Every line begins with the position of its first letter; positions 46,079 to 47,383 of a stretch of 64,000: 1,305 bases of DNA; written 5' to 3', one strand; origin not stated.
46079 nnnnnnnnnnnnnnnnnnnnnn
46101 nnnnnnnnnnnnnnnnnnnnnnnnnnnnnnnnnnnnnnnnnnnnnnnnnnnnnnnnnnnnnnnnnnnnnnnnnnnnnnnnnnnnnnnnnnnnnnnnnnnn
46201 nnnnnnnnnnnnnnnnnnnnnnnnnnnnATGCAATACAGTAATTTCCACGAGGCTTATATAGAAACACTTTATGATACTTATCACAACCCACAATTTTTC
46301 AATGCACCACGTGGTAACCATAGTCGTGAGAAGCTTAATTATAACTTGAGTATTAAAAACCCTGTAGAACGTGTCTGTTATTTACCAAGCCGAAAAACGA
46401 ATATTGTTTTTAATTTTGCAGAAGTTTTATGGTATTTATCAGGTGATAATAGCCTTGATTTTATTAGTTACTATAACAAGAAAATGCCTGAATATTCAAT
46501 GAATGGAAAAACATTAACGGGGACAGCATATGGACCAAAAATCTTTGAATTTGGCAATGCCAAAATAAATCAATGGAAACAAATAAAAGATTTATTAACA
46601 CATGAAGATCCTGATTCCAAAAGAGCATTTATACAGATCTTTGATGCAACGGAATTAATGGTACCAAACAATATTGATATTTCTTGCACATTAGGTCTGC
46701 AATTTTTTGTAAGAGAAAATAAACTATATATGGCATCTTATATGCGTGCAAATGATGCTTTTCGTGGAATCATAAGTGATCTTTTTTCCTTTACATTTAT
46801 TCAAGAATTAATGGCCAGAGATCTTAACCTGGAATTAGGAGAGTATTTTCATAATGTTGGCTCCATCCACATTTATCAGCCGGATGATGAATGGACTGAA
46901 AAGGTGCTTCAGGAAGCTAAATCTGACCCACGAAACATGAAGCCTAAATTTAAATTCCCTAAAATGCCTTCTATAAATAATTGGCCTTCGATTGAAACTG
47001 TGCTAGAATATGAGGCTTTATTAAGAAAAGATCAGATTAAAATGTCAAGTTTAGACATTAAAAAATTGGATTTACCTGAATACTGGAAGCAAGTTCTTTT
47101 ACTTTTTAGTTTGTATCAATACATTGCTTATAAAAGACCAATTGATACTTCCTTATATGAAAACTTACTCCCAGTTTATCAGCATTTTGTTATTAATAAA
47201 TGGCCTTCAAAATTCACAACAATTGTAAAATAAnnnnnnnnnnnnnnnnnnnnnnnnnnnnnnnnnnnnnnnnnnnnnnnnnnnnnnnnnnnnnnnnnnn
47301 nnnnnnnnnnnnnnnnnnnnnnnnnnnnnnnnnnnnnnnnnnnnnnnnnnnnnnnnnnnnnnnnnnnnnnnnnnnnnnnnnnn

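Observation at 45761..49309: Transposon-borne four-gene operon matching a bacimethrin-type pyrimidine antimetabolite pathway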

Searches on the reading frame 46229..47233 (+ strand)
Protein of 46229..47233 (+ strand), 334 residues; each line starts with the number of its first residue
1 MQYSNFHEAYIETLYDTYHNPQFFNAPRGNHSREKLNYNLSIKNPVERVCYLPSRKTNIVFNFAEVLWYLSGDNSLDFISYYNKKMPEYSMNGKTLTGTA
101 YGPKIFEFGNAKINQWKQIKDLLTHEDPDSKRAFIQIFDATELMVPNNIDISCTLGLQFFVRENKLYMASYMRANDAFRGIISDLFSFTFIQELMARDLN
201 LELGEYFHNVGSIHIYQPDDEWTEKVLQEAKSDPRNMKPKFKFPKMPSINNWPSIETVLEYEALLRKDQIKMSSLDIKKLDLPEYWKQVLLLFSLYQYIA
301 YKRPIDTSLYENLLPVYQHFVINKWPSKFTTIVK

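Call 3: search_protein_families(library=pfam, proteins=[window:46229-47233:+], max_evalue=0.01)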
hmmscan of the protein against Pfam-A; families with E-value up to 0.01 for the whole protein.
window:46229-47233:+ (334 aa): 1 family
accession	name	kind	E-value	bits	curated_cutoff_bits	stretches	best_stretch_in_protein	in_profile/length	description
PF00303.24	Thymidylat_synt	-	5.2e-22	78.7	24.3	1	47-252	40-244/266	Thymidylate synthase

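Call 4: search_protein_families(library=ncbifam, proteins=[window:46229-47233:+], max_evalue=0.01)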
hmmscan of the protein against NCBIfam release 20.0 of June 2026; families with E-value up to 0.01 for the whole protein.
window:46229-47233:+ (334 aa): 7 families
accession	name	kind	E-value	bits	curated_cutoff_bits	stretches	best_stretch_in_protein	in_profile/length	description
NF002497.0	PRK01827.1-3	equivalog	4.3e-21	75.4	327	1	59-231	52-224/264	thymidylate synthase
NF002496.0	PRK01827.1-2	equivalog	3.7e-19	68.9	325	1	98-234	145-281/318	thymidylate synthase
TIGR03284.1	thym_sym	equivalog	7.1e-19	68.1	108.35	1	97-232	122-257/296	thymidylate synthase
NF002499.0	PRK01827.1-5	equivalog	1.4e-17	63.8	405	1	55-229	48-222/264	thymidylate synthase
NF002495.0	PRK01827.1-1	equivalog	8.8e-14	51.7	327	1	55-232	60-237/279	thymidylate synthase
TIGR03283.1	thy_syn_methano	equivalog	1.1e-12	47.9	174.55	1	7-219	9-197/201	thymidylate synthase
NF002498.0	PRK01827.1-4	equivalog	3.2e-05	23.4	427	1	109-242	119-246/283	thymidylate synthase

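Call 11: search_solved_structures(query=window:46229-47233:+, max_evalue=0.01, show_alignments=3)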
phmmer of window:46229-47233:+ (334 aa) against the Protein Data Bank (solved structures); distinct sequences matched with E-value up to 0.01: 118 (the best 60 are shown).
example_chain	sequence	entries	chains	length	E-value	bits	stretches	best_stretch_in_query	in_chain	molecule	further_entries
5jnh_A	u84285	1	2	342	8.4e-101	340.8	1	3-330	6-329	CMP 5-hydroxymethylase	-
5b6d_A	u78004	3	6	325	1.3e-100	340.1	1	3-329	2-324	CMP 5-hydroxymethylase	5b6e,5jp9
6auj_A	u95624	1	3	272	1.2e-17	67.4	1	9-237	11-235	Thymidylate synthase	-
4dq1_A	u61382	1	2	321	1e-16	64.4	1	98-237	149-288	Thymidylate synthase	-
3uwl_A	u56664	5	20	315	2.2e-15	60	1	114-235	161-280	Thymidylate synthase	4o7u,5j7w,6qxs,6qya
1njc_A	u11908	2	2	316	2e-13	53.6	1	115-219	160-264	THYMIDYLATE SYNTHASE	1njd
4h0r_A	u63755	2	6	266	4.6e-13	52.4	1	52-234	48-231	Thymidylate synthase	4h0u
1ev5_A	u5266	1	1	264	5.3e-13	52.2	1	62-239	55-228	THYMIDYLATE SYNTHASE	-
1tda_A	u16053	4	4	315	9.7e-13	51.3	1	115-219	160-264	THYMIDYLATE SYNTHASE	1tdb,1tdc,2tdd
1lca_A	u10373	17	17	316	9.8e-13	51.3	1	115-219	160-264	THYMIDYLATE SYNTHASE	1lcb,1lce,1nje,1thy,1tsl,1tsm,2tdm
1bp0_A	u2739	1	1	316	9.8e-13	51.3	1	115-219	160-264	PROTEIN (THYMIDYLATE SYNTHASE)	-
1kzj_A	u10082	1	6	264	9.9e-13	51.3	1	62-239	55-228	Thymidylate synthase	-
1jg0_A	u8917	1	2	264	1.2e-12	51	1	62-239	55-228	thymidylate synthase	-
1jmi_A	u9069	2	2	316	1.3e-12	50.8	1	115-219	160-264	THYMIDYLATE SYNTHASE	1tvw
6cdz_A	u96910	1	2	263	1.4e-12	50.8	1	62-239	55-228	Thymidylate synthase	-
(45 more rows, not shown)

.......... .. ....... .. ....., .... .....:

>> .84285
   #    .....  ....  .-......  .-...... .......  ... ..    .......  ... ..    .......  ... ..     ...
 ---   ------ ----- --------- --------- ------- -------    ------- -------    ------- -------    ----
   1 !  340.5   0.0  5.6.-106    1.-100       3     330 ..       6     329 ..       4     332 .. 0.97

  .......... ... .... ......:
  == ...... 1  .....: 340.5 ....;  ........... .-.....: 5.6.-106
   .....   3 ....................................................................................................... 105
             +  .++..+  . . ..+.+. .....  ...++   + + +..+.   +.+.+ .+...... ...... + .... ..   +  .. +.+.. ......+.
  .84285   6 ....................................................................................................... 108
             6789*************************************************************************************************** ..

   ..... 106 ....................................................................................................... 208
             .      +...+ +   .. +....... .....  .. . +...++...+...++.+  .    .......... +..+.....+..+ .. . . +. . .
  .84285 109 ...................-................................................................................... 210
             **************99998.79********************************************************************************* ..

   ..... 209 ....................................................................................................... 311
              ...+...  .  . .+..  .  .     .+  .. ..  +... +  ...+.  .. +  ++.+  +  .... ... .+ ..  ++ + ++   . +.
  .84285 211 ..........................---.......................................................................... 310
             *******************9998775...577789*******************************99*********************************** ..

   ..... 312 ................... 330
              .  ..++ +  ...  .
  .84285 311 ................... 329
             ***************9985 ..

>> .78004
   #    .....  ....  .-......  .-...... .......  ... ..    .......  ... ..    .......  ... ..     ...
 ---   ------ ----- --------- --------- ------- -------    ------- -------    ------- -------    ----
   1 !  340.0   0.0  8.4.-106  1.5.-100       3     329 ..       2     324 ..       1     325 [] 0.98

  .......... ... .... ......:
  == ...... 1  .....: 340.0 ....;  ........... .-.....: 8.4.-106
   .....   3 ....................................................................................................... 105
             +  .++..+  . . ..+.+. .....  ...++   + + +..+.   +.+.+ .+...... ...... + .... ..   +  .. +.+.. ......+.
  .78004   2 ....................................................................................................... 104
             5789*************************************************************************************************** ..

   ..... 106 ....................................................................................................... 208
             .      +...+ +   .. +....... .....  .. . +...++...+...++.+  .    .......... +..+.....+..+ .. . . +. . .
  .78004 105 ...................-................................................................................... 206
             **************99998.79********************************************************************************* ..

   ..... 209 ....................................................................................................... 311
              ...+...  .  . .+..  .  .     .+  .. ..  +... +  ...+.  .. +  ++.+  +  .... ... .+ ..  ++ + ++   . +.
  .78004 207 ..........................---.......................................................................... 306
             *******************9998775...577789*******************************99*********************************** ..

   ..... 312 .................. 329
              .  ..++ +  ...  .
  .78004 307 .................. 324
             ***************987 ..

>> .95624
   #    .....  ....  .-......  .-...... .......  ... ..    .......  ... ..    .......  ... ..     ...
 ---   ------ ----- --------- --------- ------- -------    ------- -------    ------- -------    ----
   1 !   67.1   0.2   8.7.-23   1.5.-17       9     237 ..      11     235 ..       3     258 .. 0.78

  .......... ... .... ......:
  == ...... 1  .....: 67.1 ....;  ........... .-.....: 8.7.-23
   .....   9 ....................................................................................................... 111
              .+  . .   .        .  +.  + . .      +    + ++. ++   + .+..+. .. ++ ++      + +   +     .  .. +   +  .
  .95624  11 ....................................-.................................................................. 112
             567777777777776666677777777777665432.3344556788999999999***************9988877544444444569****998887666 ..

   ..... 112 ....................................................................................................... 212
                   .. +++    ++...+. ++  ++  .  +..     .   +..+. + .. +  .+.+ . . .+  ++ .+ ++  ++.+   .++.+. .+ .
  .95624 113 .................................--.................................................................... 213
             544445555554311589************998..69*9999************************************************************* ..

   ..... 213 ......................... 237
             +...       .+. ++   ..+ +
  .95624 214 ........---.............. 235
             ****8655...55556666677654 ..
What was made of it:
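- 46229..47233 (+): bcmA-like CMP 5-hydroxymethylase (TS fold), 334 aa. PDB 5JNH/5B6D MilA E about 1e-100 against ThyA about 1e-17 (call 11).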

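Call 22: find_homologous_proteins(query=window:46229-47233:+, max_evalue=1e-20)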
Query window:46229-47233:+ (334 aa): 361 proteins with E <= 1e-20 among 915 candidates; the best 120 are listed.
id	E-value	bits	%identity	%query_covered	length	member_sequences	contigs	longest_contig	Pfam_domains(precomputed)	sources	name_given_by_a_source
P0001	2.6e-225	765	100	100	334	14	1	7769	PF00303.25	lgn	-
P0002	4.9e-203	692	88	100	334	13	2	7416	PF00303.25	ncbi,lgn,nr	ncbi:thymidylate synthase [Cytobacillus firmus]|nr:thymidylate synthase [Cytobacillus firmus]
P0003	9.5e-183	625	82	98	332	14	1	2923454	PF00303.25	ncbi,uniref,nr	ncbi:thymidylate synthase [Virgibacillus pantothenticus]|uniref:thymidylate synthase n=1 Tax=Virgiba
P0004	4.4e-180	616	78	100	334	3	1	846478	PF00303.25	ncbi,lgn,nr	ncbi:thymidylate synthase [Bacillus sp. C1-1]|nr:thymidylate synthase [Bacillus sp. C1-1]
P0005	8.6e-174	596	77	100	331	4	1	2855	PF00303.25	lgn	-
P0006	3.3e-172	590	76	98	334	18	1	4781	PF00303.25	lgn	-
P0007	1.3e-170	585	76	96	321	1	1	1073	PF00303.25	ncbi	ncbi:Thymidylate synthase [compost metagenome]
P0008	1.6e-167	575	74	100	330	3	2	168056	PF00303.25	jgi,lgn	jgi:thymidylate synthase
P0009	5.5e-164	563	71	100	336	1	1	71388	PF00303.25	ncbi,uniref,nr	ncbi:thymidylate synthase [Salibacterium salarium]|uniref:Thymidylate synthase n=1 Tax=Salibacterium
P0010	5.3e-163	560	71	100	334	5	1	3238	PF00303.25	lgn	-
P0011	3.2e-162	558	71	99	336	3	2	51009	PF00303.25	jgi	jgi:thymidylate synthase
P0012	2.4e-161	555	73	99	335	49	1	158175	PF00303.25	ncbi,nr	ncbi:thymidylate synthase [Bacillus vallismortis]|nr:thymidylate synthase [Bacillus vallismortis]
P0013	4.1e-158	544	73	99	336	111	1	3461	PF00303.25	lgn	-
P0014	3.5e-145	502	64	98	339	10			PF00303.25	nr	nr:thymidylate synthase [Paenibacillus apiarius]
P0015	1.4e-142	493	64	99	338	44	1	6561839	PF00303.25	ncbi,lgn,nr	ncbi:thymidylate synthase [Paenibacillus thiaminolyticus]|nr:thymidylate synthase [Paenibacillus thi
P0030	5.3e-121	422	57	99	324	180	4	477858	PF00303.25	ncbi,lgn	ncbi:thymidylate synthase [Clostridium sporogenes]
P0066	1.6e-104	368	56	89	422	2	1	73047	PF00303.25,PF00293.35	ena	-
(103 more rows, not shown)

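Call 24: find_encoding_contigs(protein=P0001, flank=10000, max_places=6)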
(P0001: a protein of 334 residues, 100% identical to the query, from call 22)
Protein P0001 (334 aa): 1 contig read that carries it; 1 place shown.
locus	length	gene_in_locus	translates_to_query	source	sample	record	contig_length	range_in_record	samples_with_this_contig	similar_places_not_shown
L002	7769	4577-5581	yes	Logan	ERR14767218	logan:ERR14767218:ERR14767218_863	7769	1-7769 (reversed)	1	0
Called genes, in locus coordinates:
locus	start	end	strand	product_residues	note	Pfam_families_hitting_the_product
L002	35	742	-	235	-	PF00589:Phage_integrase, PF22823:MrpR_C_cat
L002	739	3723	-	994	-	PF13700:DUF4158, PF01526:DDE_Tnp_Tn3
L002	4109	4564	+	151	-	PF05014:Nuc_deoxyrib_tr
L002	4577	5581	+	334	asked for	PF00303:Thymidylat_synt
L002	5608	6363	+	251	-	PF01209:Ubie_methyltran, PF05175:MTS (weak), PF13489:Methyltransf_23, PF13847:Methyltransf_31, PF08241:Methyltransf_11, PF08242:Methyltransf_12, PF13649:Methyltransf_25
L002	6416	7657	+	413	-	PF00702:Hydrolase, PF13344:Hydrolase_6, PF13419:HAD_2 (faint), PF13242:Hydrolase_like, PF00293:NUDIX, PF14815:NUDIX_4 (faint)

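Call 27: find_related_loci(query=A1, collection=genome_contigs, flank=8000)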
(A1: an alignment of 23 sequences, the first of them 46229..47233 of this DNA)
Query A1 (334 aa) in genome_contigs; peptide patterns used: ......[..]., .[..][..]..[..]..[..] (x = any residue, [..] = any of these).
165 stretches matched a pattern; 108 encode a relative of the query (tblastn E <= 1e-3); the best 80 are kept; 80 distinct loci.
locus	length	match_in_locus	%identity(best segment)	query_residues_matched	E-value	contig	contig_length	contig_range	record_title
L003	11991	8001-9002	100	1-334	0e+0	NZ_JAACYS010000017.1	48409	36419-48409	Pallidibacillus pasinlerensis strain P1 contig_17, whole genome shotgun sequence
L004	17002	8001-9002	100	1-334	0e+0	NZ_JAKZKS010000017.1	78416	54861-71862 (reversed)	Bacillus sp. FJAT-47783 Scaffold17, whole genome shotgun sequence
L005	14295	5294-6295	88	1-334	0e+0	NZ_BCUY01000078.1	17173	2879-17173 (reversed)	Cytobacillus firmus NBRC 15306, whole genome shotgun sequence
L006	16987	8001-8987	84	1-329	0e+0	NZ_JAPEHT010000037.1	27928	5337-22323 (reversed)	Planococcus sp. A6 NODE_37_length_27928_cov_177.834822, whole genome shotgun sequence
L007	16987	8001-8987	79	1-329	0e+0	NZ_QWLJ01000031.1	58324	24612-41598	Roseburia sp. 1XD42-34 Scaffold28_1, whole genome shotgun sequence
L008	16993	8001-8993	76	1-334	6e-178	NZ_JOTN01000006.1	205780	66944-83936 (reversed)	Bacillus manliponensis strain JCM 15802 contig6, whole genome shotgun sequence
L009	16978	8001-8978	76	1-326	2e-176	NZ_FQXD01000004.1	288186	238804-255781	Virgibacillus chiguensis strain CGMCC 1.6496, whole genome shotgun sequence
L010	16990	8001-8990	74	1-333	1e-172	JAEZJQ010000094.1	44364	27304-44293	MAG: Bacillota bacterium isolate OH_CDB_241 k127_1121071, whole genome shotgun sequence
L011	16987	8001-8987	73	1-331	2e-168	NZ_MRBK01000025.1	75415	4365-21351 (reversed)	Bacillus swezeyi strain NRRL B-41294 Bacillus_sp_NRRL_B_41294_contig_25, whole genome shotgun sequence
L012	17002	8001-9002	71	1-334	5e-168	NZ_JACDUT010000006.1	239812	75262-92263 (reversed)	Thermaerobacillus caldiproteolyticus strain DSM 15730 Ga0415321_06, whole genome shotgun sequence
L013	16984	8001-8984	73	1-330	9e-166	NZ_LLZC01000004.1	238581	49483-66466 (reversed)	Bacillus velezensis strain NRRL B-41580 contig_12, whole genome shotgun sequence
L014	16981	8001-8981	64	1-327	6e-152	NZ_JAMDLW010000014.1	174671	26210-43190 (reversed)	Paenibacillus apiarius strain NRRL NRS-1438 contig_0000014, whole genome shotgun sequence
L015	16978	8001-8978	65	1-328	3e-150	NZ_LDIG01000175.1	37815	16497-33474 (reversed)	Paenibacillus dendritiformis strain G25-126 G25-126_contig000175, whole genome shotgun sequence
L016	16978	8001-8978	64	1-328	6e-146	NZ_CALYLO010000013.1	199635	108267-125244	Paenibacillus melissococcoides isolate ena-SAMPLE-TAB-26-04-2022-14:26:32:270-5432 ctg_s2_000001F, whole genome shotgun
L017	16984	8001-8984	63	1-330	1e-145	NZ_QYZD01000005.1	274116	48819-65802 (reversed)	Paenibacillus thiaminolyticus strain BO5 NODE_5_length_274116_cov_280.036813, whole genome shotgun sequence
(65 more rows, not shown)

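Call 30: find_encoding_contigs(protein=P0030, flank=9000, max_places=2)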
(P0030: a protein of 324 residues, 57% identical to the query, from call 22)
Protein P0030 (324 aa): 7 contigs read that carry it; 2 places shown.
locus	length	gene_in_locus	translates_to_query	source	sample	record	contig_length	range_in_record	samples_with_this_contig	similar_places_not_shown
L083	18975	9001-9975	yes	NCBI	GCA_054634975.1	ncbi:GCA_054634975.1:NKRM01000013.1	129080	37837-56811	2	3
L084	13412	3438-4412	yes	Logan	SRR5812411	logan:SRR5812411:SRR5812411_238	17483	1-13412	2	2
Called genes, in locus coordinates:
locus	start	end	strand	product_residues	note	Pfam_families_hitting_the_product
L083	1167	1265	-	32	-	PF11127:YgaP-like_TM (weak)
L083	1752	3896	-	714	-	PF00403:HMA, PF00122:E1-E2_ATPase, PF00702:Hydrolase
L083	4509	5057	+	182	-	PF00300:His_Phos_1 (faint)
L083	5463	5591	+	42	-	PF11148:DUF2922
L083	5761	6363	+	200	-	PF01047:MarR, PF01325:Fe_dep_repress (weak), PF12802:MarR_2, PF22381:Staph_reg_Sar_Rot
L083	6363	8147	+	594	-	PF00664:ABC_membrane, PF00005:ABC_tran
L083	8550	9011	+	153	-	PF05014:Nuc_deoxyrib_tr (weak)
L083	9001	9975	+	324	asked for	PF00303:Thymidylat_synt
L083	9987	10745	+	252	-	PF01209:Ubie_methyltran, PF05148:Methyltransf_8 (weak), PF13489:Methyltransf_23, PF05175:MTS, PF13847:Methyltransf_31, PF08241:Methyltransf_11, PF08242:Methyltransf_12, PF13649:Methyltransf_25, +1 more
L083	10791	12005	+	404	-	PF01547:SBP_bac_1 (weak), PF13416:SBP_bac_8 (weak), PF22141:Thiaminase-1_dom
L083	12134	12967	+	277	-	PF08543:Phos_pyr_kin, PF00294:PfkB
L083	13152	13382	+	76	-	PF27871:CLB_0814_fam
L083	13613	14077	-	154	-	PF06695:Sm_multidrug_ex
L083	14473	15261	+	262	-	PF00005:ABC_tran, PF13304:AAA_21 (weak)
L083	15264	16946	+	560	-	-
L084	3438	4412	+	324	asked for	PF00303:Thymidylat_synt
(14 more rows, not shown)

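Call 31: find_encoding_contigs(protein=P0012, flank=9000, max_places=2)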
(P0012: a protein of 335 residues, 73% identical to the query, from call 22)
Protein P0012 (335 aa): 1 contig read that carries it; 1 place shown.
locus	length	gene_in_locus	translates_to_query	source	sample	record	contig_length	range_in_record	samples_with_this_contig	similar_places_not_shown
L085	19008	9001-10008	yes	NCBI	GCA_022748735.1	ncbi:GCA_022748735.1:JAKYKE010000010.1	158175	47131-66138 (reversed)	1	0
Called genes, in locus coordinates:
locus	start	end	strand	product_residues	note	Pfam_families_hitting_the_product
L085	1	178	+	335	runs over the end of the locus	PF08673:RsbU_N, PF07228:SpoIIE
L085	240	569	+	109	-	PF01740:STAS, PF13466:STAS_2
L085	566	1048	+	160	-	PF13581:HATPase_c_2, PF02518:HATPase_c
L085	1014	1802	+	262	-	PF04542:Sigma70_r2, PF04539:Sigma70_r3, PF08281:Sigma70_r4_2 (weak), PF04545:Sigma70_r4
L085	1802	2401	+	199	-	PF13672:PP2C_2 (faint), PF07228:SpoIIE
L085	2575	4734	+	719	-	PF09371:Tex_N, PF22706:Tex_central_region, PF14639:YqgF (weak), PF16921:Tex_YqgF, PF14635:HHH_7, PF12836:HHH_3, PF17674:HHH_9, PF00575:S1, +1 more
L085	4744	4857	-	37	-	PF26301:spore_CmpA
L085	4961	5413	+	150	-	PF10263:SprT-like, PF17283:Zn_ribbon_SprT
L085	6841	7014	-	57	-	-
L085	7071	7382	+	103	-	-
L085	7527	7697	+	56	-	-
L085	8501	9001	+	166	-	PF05014:Nuc_deoxyrib_tr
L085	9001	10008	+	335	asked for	PF00303:Thymidylat_synt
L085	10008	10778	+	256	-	PF01209:Ubie_methyltran, PF05175:MTS, PF13489:Methyltransf_23, PF13847:Methyltransf_31, PF08241:Methyltransf_11, PF08242:Methyltransf_12, PF13649:Methyltransf_25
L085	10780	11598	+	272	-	PF08543:Phos_pyr_kin, PF00294:PfkB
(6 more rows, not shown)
